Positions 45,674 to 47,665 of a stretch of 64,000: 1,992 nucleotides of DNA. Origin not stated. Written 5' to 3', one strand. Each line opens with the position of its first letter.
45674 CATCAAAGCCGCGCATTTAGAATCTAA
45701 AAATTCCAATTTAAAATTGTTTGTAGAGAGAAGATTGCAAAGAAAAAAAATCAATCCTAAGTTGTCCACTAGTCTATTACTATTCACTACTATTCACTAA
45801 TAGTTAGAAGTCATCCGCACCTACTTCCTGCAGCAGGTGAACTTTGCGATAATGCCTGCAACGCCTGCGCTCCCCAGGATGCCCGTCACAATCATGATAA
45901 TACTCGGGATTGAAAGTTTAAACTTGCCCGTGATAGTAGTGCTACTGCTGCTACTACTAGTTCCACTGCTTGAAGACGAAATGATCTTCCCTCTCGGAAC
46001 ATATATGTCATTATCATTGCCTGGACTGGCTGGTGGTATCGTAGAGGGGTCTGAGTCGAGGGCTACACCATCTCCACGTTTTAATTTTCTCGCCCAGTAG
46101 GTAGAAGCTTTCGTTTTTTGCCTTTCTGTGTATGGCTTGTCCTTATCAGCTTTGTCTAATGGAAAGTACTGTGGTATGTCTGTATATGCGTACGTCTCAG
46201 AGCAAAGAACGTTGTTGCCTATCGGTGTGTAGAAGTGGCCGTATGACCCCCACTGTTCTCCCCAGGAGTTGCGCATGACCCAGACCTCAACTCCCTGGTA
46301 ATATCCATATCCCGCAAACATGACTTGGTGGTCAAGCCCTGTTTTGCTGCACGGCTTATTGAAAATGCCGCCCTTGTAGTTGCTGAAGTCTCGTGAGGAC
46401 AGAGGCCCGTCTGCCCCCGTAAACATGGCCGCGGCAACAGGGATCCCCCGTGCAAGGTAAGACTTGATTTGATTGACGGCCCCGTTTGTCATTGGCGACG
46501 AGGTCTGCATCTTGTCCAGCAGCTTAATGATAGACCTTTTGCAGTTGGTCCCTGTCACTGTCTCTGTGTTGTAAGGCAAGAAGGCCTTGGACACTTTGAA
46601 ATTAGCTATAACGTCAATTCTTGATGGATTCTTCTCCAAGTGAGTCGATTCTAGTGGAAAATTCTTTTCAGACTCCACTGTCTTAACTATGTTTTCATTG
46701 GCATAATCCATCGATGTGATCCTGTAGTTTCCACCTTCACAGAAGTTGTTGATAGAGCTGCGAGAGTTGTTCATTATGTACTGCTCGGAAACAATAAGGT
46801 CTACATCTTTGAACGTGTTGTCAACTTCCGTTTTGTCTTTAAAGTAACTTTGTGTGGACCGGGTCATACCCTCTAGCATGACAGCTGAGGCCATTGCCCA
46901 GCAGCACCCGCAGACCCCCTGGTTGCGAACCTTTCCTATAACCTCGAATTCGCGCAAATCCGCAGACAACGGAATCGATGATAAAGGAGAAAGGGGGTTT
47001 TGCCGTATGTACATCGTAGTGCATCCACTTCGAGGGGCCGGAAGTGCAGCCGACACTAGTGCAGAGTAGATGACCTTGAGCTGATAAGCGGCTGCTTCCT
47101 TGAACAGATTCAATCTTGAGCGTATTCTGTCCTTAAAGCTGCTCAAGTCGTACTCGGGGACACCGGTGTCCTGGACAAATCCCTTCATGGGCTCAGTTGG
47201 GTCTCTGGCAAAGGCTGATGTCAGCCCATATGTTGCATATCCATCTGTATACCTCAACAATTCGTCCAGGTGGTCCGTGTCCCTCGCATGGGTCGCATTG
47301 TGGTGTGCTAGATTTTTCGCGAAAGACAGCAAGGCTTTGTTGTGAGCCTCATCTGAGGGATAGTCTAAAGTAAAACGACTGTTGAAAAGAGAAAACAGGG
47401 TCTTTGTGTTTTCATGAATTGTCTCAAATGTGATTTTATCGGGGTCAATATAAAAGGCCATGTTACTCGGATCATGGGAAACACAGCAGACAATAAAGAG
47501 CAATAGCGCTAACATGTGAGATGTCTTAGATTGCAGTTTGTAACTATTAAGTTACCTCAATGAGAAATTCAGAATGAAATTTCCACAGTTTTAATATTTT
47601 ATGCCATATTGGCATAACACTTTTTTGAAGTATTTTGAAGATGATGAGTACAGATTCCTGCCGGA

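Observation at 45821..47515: Membrane-anchored papain-like cysteine protease with a poly-Ser stalk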

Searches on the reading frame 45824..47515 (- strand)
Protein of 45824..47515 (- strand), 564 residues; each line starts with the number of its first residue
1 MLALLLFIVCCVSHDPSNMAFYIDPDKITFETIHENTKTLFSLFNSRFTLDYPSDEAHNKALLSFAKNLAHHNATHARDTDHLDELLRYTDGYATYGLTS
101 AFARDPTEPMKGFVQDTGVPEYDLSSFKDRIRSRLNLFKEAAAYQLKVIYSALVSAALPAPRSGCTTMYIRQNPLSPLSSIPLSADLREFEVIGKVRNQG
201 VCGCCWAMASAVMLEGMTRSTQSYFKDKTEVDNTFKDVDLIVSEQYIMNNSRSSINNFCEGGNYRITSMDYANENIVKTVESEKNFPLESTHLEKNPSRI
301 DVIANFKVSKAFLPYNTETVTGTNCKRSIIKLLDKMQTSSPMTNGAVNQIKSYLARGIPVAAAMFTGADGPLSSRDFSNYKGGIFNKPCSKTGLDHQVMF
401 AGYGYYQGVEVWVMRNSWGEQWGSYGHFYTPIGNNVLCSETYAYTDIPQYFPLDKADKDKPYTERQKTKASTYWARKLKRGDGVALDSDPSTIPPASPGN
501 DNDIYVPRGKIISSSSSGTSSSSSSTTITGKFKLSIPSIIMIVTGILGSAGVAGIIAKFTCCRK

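Call 3: search_protein_families(library=pfam, proteins=[window:45824-47515:-], max_evalue=0.1)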
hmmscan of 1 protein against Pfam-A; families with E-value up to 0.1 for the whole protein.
window:45824-47515:- (564 aa): 1 family
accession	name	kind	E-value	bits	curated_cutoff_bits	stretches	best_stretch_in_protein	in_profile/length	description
PF00112.29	Peptidase_C1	-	2.2e-30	106.8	20.7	1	181-438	1-210/220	Papain family cysteine protease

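Call 4: search_solved_structures(query=window:45824-47515:-, max_evalue=0.01, show_alignments=2)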
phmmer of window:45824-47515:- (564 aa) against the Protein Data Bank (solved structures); distinct sequences matched with E-value up to 0.01: 166 (the best 60 are shown).
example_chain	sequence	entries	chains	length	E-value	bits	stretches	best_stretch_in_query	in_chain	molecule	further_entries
8jcs_A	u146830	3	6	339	4.6e-18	68.6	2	371-435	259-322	Procerain B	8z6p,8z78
2f7d_A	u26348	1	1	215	2.3e-17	66.3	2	349-438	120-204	Cathepsin K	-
8v57_A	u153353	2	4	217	2.8e-17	66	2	356-440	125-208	Cathepsin K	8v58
8r78_A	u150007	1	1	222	2.9e-17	66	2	372-428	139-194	Ficin 3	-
9g6a_A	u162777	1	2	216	4e-17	65.5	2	349-438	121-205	Cathepsin K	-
1u9v_A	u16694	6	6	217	4.4e-17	65.4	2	349-438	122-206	Cathepsin K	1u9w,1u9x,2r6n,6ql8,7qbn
6qlm_A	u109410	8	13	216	4.5e-17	65.3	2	349-438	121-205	Cathepsin K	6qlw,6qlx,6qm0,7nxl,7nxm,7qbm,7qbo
1by8_A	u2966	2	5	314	5e-17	65.2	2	349-438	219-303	PROTEIN (PROCATHEPSIN K)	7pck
5tdi_A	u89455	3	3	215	5.4e-17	65.1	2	349-438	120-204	Cathepsin K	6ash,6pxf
5t6u_A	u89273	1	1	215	5.5e-17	65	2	356-440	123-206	Cathepsin K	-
1atk_A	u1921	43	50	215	5.5e-17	65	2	349-438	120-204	CATHEPSIN K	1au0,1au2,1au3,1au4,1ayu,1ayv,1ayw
1vsn_A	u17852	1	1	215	6.7e-17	64.8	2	354-438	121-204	Cathepsin K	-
1snk_A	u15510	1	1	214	8.8e-17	64.4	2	349-438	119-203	Cathepsin K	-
6bki_A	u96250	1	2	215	9.2e-17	64.3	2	356-440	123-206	Cathepsin K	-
4yyq_A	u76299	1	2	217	1.1e-16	64.1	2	373-428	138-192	Ficin isoform A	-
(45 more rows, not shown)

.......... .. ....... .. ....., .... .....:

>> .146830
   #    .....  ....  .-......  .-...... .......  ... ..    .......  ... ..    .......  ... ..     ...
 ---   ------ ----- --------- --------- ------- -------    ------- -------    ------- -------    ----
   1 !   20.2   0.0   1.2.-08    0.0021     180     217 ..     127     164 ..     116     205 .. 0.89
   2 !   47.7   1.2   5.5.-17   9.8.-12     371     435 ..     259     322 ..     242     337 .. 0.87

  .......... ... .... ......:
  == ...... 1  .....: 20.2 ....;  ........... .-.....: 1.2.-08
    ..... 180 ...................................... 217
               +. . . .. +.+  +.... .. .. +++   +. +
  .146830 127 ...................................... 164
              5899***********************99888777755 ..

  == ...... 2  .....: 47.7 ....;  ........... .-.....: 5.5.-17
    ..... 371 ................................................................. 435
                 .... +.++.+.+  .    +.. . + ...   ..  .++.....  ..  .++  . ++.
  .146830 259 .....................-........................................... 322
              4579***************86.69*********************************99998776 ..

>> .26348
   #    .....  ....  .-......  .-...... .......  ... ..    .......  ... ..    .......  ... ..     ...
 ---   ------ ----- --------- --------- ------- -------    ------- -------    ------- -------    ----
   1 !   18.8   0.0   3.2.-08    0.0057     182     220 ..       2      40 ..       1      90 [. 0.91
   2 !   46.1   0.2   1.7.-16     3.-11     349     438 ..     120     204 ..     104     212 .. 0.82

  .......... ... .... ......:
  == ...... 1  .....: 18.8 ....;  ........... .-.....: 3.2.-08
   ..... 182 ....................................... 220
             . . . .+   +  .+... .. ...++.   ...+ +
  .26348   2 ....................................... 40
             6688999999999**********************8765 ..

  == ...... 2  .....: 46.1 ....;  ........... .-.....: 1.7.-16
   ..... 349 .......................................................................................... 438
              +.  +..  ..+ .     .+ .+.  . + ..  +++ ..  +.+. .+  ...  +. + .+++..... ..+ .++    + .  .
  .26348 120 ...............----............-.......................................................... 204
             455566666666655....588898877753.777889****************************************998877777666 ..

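Call 5: find_homologous_proteins(query=window:45824-47515:-, max_evalue=0.001)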
Query window:45824-47515:- (564 aa): 21 proteins with E <= 0.001 among 8000 candidates.
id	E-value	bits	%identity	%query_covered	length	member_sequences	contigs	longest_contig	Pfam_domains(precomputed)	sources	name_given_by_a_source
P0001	0.0e+0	1282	98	100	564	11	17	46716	PF00112.30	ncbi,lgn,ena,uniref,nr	ncbi:Cysteine protease, papain family [Giardia duodenalis]|uniref:Cysteine protease, papain family n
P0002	0.0e+0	1040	79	100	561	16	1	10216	PF00112.30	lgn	-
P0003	3.8e-275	932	73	99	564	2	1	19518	PF00112.30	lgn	-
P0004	6.1e-257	872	67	100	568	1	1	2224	PF00112.30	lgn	-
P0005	9.9e-87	310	39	80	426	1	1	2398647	PF00112.30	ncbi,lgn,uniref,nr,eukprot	ncbi:Cathepsin L [Giardia muris]|uniref:Cathepsin L n=1 Tax=Giardia muris TaxID=5742 RepID=A0A4Z1T85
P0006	9.8e-82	294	37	81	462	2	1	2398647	PF00112.30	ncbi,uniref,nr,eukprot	ncbi:Cathepsin L [Giardia muris]|uniref:Cathepsin L n=1 Tax=Giardia muris TaxID=5742 RepID=A0A4Z1SRQ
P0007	4.4e-73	265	39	65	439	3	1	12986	PF00112.30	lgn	-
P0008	1.1e-71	261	32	94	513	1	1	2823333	PF00112.30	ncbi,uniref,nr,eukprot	ncbi:Cathepsin L [Giardia muris]|uniref:Cathepsin L n=1 Tax=Giardia muris TaxID=5742 RepID=A0A4Z1T9F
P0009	1.3e-66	244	38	58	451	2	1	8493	PF00112.30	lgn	-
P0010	8.2e-15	73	39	14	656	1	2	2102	PF00112.30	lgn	-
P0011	7.3e-12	63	44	12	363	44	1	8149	PF00112.30,PF08246.18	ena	-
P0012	1.4e-9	56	26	43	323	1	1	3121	PF00112.30,PF03051.22,PF08246.18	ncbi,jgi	jgi:KDEL-tailed cysteine endopeptidase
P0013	1.8e-9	55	26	43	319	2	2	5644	PF00112.30,PF03051.22,PF08246.18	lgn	-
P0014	3.8e-8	51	27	46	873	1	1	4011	PF00112.30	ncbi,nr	ncbi:MAG: hypothetical protein JXO22_08040, partial [Phycisphaerae bacterium]|nr:hypothetical protei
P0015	5.6e-8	50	23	47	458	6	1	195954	PF00112.30,PF08773.17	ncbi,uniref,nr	ncbi:Dipeptidyl peptidase 1 [Amphibalanus amphitrite]|uniref:Dipeptidyl peptidase 1 n=1 Tax=Amphibal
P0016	4.5e-6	44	28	49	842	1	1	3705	PF00112.30,PF10342.16,PF18962.8,PF03051.22,PF13860.13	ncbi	-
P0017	8.2e-6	43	25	42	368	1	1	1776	PF00112.30,PF08246.18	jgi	jgi:cathepsin L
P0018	2.7e-5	41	25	45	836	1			PF00112.30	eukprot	eukprot:TRINITY_DN16750_c0_g1_i1.p1 TRINITY_DN16750_c0_g1~~TRINITY_DN16750_c0_g1_i1.p1 ORF type:comp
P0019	3.5e-5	41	26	48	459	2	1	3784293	PF00112.30,PF08773.17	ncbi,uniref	ncbi:dipeptidyl peptidase 1-like [Diadema antillarum]|uniref:dipeptidyl peptidase 1-like n=1 Tax=Dia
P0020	1.4e-4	39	27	48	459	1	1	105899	PF00112.30,PF03051.22,PF08773.17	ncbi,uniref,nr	ncbi:unnamed protein product [Candidula unifasciata]|uniref:Dipeptidyl peptidase 1 n=1 Tax=Candidula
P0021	8.5e-4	36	23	46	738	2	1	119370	PF00112.30,PF09394.17,PF25788.3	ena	-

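Call 7: list_cluster_members(proteins=[P0001, P0002, P0003, P0004])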
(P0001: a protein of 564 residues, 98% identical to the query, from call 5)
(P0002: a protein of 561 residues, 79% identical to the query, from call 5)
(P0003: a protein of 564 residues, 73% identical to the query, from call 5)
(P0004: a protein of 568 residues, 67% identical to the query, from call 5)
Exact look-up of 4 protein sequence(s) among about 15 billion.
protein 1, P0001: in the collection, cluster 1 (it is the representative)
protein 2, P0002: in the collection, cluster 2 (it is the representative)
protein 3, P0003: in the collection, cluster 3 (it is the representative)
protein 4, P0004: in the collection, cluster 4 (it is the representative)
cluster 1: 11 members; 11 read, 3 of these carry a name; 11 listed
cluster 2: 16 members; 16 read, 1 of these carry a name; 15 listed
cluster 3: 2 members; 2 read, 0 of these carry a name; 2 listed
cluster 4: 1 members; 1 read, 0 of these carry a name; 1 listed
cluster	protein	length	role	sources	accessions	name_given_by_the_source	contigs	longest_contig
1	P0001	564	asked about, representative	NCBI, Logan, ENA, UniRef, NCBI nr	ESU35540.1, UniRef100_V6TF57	Cysteine protease, papain family [Giardia duodenalis] | Cysteine protease, papain family n=1 Tax=Giardia intestinalis TaxID=5741 ... | Cysteine protease, papain family [Giardia intestinalis]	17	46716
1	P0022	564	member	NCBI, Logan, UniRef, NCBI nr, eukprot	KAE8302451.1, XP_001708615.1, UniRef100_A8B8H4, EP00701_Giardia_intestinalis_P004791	Cathepsin L [Giardia duodenalis] | Cathepsin L n=1 Tax=Giardia intestinalis (strain ATCC 50803 / WB clone C6) TaxID=184922 ... | Cathepsin L [Giardia intestinalis]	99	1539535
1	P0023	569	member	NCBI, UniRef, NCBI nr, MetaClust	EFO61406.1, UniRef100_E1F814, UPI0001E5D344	Cathepsin L precursor [Giardia lamblia P15] | Cathepsin L n=1 Tax=Giardia intestinalis (strain P15) TaxID=658858 RepID=E1F814_GIAIA | status=active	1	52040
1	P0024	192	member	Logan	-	-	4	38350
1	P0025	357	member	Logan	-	-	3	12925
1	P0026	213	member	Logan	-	-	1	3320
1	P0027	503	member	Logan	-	-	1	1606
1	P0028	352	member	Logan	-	-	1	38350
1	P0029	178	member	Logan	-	-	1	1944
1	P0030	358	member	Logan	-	-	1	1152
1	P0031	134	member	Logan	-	-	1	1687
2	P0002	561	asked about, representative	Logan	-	-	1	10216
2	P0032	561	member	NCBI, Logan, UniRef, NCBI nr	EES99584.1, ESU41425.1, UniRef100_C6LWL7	Cysteine protease, papain family [Giardia duodenalis] | Cathepsin L n=2 Tax=Giardia intestinalis TaxID=5741 RepID=C6LWL7_GIAIB | Cathepsin L precursor [Giardia intestinalis ATCC 50581]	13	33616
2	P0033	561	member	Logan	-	-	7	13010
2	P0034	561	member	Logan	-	-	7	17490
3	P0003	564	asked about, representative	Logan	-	-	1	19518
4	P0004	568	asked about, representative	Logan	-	-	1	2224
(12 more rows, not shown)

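Call 22: find_encoding_contigs(protein=P0032, flank=4000, max_places=1)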
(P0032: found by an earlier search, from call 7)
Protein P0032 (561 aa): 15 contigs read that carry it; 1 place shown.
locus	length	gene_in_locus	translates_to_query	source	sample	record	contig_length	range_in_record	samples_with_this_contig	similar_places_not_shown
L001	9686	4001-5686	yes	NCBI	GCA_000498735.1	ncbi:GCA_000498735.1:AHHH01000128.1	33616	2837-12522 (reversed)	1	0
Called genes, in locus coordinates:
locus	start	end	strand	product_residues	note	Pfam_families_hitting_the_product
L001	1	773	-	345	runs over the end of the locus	-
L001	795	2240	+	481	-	PF05577:Peptidase_S28, PF00326:Peptidase_S9 (faint)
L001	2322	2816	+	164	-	PF00179:UQ_con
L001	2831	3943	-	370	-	PF12353:eIF3g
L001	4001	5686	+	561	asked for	PF00112:Peptidase_C1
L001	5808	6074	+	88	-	PF03297:Ribosomal_S25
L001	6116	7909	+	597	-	PF00995:Sec1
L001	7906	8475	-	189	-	PF04573:SPC22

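Call 23: find_encoding_contigs(protein=P0003, flank=4000, max_places=1)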
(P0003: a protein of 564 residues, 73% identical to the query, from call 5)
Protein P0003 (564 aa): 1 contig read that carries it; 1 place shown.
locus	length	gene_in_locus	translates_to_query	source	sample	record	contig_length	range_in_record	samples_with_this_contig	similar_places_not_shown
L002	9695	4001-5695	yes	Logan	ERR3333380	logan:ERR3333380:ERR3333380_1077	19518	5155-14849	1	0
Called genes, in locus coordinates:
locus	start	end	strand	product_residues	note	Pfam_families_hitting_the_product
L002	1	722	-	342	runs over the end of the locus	-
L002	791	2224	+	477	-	PF05577:Peptidase_S28, PF00326:Peptidase_S9 (faint)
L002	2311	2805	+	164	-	PF00179:UQ_con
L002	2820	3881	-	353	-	PF12353:eIF3g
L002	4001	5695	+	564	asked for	PF00112:Peptidase_C1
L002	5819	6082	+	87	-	PF03297:Ribosomal_S25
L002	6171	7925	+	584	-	PF00995:Sec1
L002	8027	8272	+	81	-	-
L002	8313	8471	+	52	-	-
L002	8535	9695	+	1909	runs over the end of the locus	-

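Call 24: find_encoding_contigs(protein=P0004, flank=4000, max_places=1)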
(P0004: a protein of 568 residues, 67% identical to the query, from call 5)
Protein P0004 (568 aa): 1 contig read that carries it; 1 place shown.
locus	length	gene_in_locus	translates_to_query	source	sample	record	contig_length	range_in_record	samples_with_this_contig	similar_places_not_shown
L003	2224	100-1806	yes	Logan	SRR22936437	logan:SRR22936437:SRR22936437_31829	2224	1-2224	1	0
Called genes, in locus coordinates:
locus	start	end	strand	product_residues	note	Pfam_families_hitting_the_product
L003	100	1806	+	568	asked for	PF00112:Peptidase_C1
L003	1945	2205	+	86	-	PF03297:Ribosomal_S25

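Call 25: find_encoding_contigs(protein=P0023, flank=2000, max_places=1)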
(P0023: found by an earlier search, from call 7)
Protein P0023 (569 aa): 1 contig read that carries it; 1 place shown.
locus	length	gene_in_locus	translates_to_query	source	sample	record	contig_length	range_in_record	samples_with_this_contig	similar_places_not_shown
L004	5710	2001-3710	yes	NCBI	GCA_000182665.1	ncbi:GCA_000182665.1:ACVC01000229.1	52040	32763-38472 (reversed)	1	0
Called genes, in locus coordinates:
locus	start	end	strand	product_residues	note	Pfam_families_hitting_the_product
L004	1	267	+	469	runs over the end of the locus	PF05577:Peptidase_S28, PF00326:Peptidase_S9 (faint)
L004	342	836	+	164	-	PF00179:UQ_con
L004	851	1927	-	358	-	PF12353:eIF3g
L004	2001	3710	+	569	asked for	PF00112:Peptidase_C1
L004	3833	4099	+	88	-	PF03297:Ribosomal_S25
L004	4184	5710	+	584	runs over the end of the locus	PF00995:Sec1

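Call 27: predict_structure(alignment_id=A1)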
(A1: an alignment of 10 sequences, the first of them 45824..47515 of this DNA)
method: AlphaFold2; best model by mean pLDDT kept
length: 564 residues; sequences in the alignment: 10
mean_pLDDT: 41.3   pTM: 0.28
mean pLDDT of the five models: 41.3, 41.0, 37.1, 37.0, 36.9
residues with pLDDT >= 90: 0; 70-90: 9; 50-70: 137; < 50: 418
segments of 3 or more residues with pLDDT < 50: 1-28, 88-101, 103-126, 151-210, 230-232, 237-245, 253-266, 271-343, 355-402, 405-409, 415-428, 433-535
pLDDT, mean of each block of 10 residues (from residue 1): 41 32 42 67 69 62 61 62 53 35 37 27 41 56 55 36 28 29 26 25 38 49 53 47 49 49 49 41 31 36 33 39 37 32 51 48 39 38 44 37 48 43 39 39 24 33 32 28 24 31 31 27 27 46 54 61 47
secondary structure, 60 per line:
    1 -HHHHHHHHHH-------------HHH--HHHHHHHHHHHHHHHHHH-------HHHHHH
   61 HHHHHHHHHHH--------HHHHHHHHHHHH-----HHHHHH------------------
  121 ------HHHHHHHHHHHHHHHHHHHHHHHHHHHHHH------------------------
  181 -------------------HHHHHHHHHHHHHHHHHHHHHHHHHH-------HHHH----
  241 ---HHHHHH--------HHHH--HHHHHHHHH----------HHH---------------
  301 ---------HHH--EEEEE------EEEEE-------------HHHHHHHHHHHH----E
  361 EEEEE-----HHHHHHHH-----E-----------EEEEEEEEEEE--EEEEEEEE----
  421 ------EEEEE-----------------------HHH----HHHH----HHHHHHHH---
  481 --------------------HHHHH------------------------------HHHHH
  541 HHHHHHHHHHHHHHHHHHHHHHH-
elements in order: H2-11 H30-47 H55-71 H80-91 H97-102 H127-156 H200-225 H233-236 H244-249 H258-261 H264-272 E315-319 E326-330 H344-355 E360-365 H371-378 E396-406 E409-416 E427-431 H462-465 H470-477 H501-505 H536-563

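Call 38: find_homologous_proteins(query=A1, max_evalue=1e-10)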
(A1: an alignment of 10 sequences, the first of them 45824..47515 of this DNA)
Query A1 (10 sequences) (564 aa, profile of the alignment): 17 proteins with E <= 1e-10 among 8000 candidates.
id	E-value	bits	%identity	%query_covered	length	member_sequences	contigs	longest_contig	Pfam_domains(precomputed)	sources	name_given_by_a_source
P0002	1.6e-253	860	79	100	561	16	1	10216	PF00112.30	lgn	-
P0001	5.7e-253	858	98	100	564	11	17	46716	PF00112.30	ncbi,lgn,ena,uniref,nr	ncbi:Cysteine protease, papain family [Giardia duodenalis]|uniref:Cysteine protease, papain family n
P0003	4.5e-248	842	73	99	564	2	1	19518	PF00112.30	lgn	-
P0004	2.3e-239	814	67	100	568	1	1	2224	PF00112.30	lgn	-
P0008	1.2e-188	646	32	94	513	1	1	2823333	PF00112.30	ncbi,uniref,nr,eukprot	ncbi:Cathepsin L [Giardia muris]|uniref:Cathepsin L n=1 Tax=Giardia muris TaxID=5742 RepID=A0A4Z1T9F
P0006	6.9e-182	624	37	81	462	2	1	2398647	PF00112.30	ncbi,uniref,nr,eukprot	ncbi:Cathepsin L [Giardia muris]|uniref:Cathepsin L n=1 Tax=Giardia muris TaxID=5742 RepID=A0A4Z1SRQ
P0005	1.3e-181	623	39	80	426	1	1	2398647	PF00112.30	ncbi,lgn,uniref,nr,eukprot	ncbi:Cathepsin L [Giardia muris]|uniref:Cathepsin L n=1 Tax=Giardia muris TaxID=5742 RepID=A0A4Z1T85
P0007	7.8e-166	571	39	65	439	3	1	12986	PF00112.30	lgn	-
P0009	1.7e-162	560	38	58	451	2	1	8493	PF00112.30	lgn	-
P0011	8.0e-24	102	44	12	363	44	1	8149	PF00112.30,PF08246.18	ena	-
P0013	6.6e-20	89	26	43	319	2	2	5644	PF00112.30,PF03051.22,PF08246.18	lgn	-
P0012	1.1e-19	89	26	43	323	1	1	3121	PF00112.30,PF03051.22,PF08246.18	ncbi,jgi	jgi:KDEL-tailed cysteine endopeptidase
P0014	9.2e-16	76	27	46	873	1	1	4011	PF00112.30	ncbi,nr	ncbi:MAG: hypothetical protein JXO22_08040, partial [Phycisphaerae bacterium]|nr:hypothetical protei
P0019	6.1e-15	73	26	48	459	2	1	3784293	PF00112.30,PF08773.17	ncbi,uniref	ncbi:dipeptidyl peptidase 1-like [Diadema antillarum]|uniref:dipeptidyl peptidase 1-like n=1 Tax=Dia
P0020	1.6e-13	68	27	48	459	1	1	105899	PF00112.30,PF03051.22,PF08773.17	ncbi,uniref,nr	ncbi:unnamed protein product [Candidula unifasciata]|uniref:Dipeptidyl peptidase 1 n=1 Tax=Candidula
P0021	1.2e-12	66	23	46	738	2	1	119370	PF00112.30,PF09394.17,PF25788.3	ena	-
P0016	2.3e-12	65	28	49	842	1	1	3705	PF00112.30,PF10342.16,PF18962.8,PF03051.22,PF13860.13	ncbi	-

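Call 40: find_encoding_contigs(protein=P0007, flank=4000, max_places=1)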
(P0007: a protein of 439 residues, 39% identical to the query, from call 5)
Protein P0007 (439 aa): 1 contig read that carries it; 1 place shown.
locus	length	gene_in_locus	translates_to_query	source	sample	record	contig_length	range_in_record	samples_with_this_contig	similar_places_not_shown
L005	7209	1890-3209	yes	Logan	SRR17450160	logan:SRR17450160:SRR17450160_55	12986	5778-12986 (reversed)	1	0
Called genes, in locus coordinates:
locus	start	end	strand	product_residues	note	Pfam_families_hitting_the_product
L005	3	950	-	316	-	?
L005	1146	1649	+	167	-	PF01201:Ribosomal_S8e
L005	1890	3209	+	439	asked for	PF00112:Peptidase_C1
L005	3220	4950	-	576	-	-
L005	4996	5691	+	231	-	-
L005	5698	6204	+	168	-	-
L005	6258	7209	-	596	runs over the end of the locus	PF07690:MFS_1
